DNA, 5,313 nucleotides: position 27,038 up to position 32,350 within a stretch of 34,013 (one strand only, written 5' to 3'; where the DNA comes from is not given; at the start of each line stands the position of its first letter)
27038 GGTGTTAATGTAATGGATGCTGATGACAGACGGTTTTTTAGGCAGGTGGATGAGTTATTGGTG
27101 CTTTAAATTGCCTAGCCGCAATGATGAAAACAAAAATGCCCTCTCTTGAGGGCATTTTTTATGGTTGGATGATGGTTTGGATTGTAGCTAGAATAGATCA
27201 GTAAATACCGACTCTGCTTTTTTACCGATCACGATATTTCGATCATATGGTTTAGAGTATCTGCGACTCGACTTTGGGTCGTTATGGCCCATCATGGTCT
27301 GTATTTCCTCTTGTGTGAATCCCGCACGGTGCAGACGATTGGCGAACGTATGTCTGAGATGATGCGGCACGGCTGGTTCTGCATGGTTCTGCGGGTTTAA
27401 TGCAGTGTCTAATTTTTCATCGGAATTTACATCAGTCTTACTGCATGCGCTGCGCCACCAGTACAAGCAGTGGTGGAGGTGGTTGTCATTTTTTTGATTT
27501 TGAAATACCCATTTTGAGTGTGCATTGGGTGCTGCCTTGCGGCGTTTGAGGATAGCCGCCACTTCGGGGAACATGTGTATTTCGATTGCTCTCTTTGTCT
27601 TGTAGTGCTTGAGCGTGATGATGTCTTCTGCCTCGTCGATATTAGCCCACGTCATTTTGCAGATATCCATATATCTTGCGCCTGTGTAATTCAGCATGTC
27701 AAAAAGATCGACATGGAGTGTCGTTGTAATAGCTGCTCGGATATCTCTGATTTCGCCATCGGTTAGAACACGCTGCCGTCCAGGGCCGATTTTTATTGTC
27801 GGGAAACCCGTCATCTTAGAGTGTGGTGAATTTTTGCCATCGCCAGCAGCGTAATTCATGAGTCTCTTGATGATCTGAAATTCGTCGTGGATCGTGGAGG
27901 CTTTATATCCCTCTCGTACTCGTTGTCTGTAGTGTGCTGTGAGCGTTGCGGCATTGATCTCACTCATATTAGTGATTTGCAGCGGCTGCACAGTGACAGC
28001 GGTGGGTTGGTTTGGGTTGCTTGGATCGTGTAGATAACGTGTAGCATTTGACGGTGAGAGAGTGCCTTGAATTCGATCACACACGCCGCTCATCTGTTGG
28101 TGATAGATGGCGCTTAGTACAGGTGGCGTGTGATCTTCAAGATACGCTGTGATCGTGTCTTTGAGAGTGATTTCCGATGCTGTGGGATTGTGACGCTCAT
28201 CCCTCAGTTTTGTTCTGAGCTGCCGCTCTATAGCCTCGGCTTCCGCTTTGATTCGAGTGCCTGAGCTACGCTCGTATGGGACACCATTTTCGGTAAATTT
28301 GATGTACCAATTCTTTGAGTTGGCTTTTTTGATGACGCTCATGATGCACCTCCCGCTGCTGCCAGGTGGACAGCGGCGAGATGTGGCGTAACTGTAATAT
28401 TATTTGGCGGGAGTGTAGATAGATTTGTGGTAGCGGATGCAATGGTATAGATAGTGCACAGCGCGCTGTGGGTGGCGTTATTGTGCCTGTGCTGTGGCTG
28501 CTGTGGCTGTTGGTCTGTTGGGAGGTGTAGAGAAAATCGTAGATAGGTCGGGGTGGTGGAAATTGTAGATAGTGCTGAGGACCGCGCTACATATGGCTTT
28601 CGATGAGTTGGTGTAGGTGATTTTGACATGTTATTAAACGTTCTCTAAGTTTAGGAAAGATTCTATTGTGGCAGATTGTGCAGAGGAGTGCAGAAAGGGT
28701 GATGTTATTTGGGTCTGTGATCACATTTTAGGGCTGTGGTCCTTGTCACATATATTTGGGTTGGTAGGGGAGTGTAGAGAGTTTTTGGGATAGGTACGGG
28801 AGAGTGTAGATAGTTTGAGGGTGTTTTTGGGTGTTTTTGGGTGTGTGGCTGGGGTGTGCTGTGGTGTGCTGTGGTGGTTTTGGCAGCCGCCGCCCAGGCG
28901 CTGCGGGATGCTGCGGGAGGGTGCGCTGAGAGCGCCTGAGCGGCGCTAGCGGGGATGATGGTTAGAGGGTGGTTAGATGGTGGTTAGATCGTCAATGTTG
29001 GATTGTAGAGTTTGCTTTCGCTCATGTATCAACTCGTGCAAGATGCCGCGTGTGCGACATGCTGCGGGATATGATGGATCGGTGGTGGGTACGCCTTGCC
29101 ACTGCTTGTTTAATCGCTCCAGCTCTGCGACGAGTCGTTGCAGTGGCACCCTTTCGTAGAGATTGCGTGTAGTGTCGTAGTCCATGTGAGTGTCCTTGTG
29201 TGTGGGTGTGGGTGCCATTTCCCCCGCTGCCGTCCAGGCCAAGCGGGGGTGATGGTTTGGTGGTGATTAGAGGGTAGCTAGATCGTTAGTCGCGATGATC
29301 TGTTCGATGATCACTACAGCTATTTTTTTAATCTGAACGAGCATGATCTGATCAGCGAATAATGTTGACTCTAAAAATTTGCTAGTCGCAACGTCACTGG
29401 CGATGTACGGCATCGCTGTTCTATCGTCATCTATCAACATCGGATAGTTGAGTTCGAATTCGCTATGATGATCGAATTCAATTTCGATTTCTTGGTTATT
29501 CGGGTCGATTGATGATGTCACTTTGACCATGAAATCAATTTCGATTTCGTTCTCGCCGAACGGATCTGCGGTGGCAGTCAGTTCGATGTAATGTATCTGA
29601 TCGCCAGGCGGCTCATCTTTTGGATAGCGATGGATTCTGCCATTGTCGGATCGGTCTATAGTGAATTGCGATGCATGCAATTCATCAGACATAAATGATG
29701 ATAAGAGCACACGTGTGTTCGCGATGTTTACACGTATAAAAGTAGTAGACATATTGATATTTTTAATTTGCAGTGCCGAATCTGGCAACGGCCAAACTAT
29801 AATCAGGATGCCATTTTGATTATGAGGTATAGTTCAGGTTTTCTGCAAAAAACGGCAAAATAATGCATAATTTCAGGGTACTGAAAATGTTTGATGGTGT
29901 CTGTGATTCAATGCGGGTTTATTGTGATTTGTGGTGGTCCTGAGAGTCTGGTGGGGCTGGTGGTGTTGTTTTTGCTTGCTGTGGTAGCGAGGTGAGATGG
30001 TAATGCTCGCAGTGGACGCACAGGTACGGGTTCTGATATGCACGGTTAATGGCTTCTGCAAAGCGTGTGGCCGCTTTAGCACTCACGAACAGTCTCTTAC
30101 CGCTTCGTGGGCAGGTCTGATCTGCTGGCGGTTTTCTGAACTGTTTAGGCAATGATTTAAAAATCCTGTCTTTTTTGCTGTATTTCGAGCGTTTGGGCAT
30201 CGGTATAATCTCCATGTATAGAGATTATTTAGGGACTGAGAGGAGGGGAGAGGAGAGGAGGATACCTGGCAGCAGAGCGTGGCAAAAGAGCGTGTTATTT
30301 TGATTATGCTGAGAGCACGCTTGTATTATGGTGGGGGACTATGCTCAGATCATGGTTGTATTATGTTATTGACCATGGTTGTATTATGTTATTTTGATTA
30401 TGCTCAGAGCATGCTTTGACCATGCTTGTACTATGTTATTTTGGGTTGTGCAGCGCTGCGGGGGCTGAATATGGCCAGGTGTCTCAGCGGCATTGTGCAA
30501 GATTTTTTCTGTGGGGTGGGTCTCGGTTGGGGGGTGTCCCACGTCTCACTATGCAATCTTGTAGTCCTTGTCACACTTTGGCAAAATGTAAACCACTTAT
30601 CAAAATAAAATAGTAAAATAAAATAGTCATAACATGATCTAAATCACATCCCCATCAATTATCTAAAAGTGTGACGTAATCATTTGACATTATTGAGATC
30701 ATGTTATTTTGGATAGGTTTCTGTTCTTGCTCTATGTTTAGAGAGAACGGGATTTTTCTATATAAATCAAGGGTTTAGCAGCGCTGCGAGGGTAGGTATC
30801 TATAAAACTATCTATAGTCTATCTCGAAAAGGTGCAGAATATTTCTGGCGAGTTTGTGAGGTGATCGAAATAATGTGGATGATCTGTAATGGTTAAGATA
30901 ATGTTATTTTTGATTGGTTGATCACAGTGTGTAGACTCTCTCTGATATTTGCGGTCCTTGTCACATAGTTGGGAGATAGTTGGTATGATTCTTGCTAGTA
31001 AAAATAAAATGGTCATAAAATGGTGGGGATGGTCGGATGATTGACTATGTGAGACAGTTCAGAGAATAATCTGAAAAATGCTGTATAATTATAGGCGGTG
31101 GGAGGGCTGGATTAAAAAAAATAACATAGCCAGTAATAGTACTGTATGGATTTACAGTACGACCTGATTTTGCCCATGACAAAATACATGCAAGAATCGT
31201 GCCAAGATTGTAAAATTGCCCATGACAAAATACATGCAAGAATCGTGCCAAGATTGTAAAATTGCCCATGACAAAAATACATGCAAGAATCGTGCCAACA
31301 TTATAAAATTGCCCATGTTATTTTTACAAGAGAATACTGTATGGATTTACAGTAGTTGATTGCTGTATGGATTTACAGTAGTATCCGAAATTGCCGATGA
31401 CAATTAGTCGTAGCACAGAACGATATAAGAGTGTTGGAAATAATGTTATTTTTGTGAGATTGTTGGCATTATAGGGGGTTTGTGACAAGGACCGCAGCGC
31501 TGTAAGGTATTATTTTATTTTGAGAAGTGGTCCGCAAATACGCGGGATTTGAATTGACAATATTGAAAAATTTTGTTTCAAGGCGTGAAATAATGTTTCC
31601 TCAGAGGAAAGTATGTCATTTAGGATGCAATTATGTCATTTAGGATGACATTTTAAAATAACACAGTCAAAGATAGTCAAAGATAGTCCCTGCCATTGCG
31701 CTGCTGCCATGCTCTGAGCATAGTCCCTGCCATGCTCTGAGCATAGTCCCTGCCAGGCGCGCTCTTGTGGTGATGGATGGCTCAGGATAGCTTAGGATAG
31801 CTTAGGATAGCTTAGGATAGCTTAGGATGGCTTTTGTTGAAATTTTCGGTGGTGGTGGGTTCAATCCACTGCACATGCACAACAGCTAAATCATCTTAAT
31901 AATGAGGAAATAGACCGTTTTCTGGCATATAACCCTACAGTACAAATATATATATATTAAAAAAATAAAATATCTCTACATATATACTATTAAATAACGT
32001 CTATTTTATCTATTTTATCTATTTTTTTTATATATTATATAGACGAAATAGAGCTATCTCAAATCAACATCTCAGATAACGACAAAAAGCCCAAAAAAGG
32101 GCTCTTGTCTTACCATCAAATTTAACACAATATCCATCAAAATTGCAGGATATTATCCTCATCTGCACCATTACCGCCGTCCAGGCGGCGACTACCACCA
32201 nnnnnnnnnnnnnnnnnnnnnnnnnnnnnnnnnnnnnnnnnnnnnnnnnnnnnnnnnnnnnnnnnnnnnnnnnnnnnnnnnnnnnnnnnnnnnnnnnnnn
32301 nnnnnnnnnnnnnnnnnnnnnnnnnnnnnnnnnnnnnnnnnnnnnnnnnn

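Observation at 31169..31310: Perfect sigma-54 promoter triplicated inside a 46-bp tandem repeat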

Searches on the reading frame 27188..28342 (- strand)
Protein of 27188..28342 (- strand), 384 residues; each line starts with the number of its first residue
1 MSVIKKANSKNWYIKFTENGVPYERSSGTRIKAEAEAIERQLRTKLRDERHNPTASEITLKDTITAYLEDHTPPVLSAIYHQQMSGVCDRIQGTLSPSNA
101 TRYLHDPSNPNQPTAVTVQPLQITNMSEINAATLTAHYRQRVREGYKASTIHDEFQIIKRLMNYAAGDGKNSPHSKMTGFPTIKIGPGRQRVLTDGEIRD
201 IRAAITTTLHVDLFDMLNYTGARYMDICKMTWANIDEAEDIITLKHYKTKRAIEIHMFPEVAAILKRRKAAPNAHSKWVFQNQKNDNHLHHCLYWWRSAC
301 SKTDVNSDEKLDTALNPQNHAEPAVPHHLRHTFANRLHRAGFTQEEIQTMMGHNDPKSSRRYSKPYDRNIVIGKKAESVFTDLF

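Call 7: search_protein_families(library=phrogs, proteins=[window:27188-28342:-], max_evalue=0.01)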
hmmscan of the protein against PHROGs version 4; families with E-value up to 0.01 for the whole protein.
window:27188-28342:- (384 aa): 4 families
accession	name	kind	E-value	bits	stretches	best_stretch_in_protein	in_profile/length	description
phrog_1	-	integration and excision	2.2e-41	143.8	1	4-365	116-435/611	integrase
phrog_216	-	integration and excision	1.6e-22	81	1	187-367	50-226/301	integrase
phrog_7685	-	integration and excision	0.0032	18.1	1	319-358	176-215/240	integrase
phrog_23271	-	unknown function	0.0079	17.1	0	326-367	11-52/67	-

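Call 8: search_protein_families(library=pfam, proteins=[window:27188-28342:-], max_evalue=0.01)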
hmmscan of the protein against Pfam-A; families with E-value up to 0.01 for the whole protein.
window:27188-28342:- (384 aa): 1 family
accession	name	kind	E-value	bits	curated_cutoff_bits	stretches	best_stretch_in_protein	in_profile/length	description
PF00589.27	Phage_integrase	-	3.6e-20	72.9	27.1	1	194-366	4-169/172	Phage integrase family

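Call 33: find_homologous_proteins(query=window:27188-28342:-, max_evalue=1e-40)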
Query window:27188-28342:- (384 aa): 1 proteins with E <= 1e-40 among 2811 candidates.
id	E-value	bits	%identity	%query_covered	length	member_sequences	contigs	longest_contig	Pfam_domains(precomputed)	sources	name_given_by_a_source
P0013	3.0e-262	887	100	100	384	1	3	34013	PF00589.28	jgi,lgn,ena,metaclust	metaclust:\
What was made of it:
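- Tried and rejected: The integrase has no relative at E of 1e-40 or better (call 33).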

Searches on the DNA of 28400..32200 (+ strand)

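Call 6: search_dna_similar(query=window:28400-32200:+, collection=phages, mode=near, max_rows=30)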
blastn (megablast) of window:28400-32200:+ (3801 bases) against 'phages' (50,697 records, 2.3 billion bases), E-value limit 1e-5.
No match.

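Call 13: search_dna_similar(query=window:30200-32140:+, collection=phages, mode=distant, max_rows=25)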
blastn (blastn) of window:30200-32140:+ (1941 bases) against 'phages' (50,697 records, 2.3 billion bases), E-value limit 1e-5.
No match.
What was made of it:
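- Tried and rejected: DNA searches for relatives of the 3.8-kb and 1.9-kb regions in GenBank phages, in both near and distant modes, found nothing (calls 6, 13).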

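Call 112: search_dna_similar(query=window:31175-31310:-, collection=phages, mode=distant, max_evalue=10, max_rows=40)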
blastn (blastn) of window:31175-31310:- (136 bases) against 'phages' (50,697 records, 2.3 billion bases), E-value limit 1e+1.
Records with a match: 8; places in all: 8; records where one place covers at least 80% of the query: 0.
Best place of each record, by identity: 90-95% 3; 80-90% 5.
By first word of the organism name: Bacillus 4; Enterococcus 3; Vibrio 1.
By host as written in the record: Enterococcus_D gallinarum DO103 3; Bacillus anthracis Sterne 2; Bacillus anthracis 2; Vibrio harveyi AB 490822 1.
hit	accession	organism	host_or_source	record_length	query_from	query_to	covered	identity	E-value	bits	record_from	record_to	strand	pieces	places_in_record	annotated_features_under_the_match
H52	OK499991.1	Bacillus phage vB_BanS_Sophrita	Bacillus anthracis Sterne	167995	1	132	79%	84.8%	1e+0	113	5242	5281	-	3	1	hypothetical protein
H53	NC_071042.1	Bacillus phage vB_BanS_Sophrita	Bacillus anthracis Sterne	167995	1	132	79%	84.8%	1e+0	113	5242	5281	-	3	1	hypothetical protein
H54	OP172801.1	Enterococcus phage EG103P1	Enterococcus_D gallinarum DO103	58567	49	119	37%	92.0%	1e+0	75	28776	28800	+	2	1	hypothetical protein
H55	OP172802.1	Enterococcus phage EG103P2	Enterococcus_D gallinarum DO103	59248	49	119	37%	92.0%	1e+0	75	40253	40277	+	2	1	hypothetical protein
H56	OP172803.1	Enterococcus phage EG103P3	Enterococcus_D gallinarum DO103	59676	49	119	37%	92.0%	1e+0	75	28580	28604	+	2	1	hypothetical protein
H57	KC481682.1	Bacillus phage vB_BanS-Tsamsa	Bacillus anthracis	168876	2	30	21%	89.7%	5e+0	37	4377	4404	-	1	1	hypothetical protein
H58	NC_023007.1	Bacillus phage vB_BanS-Tsamsa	Bacillus anthracis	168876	2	30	21%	89.7%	5e+0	37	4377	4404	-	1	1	hypothetical protein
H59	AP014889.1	Vibrio phage VCPH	Vibrio harveyi AB 490822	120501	11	38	21%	89.7%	5e+0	37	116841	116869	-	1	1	none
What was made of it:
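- Tried and rejected: A search with the array itself at E up to 10 gave only noise (call 112).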
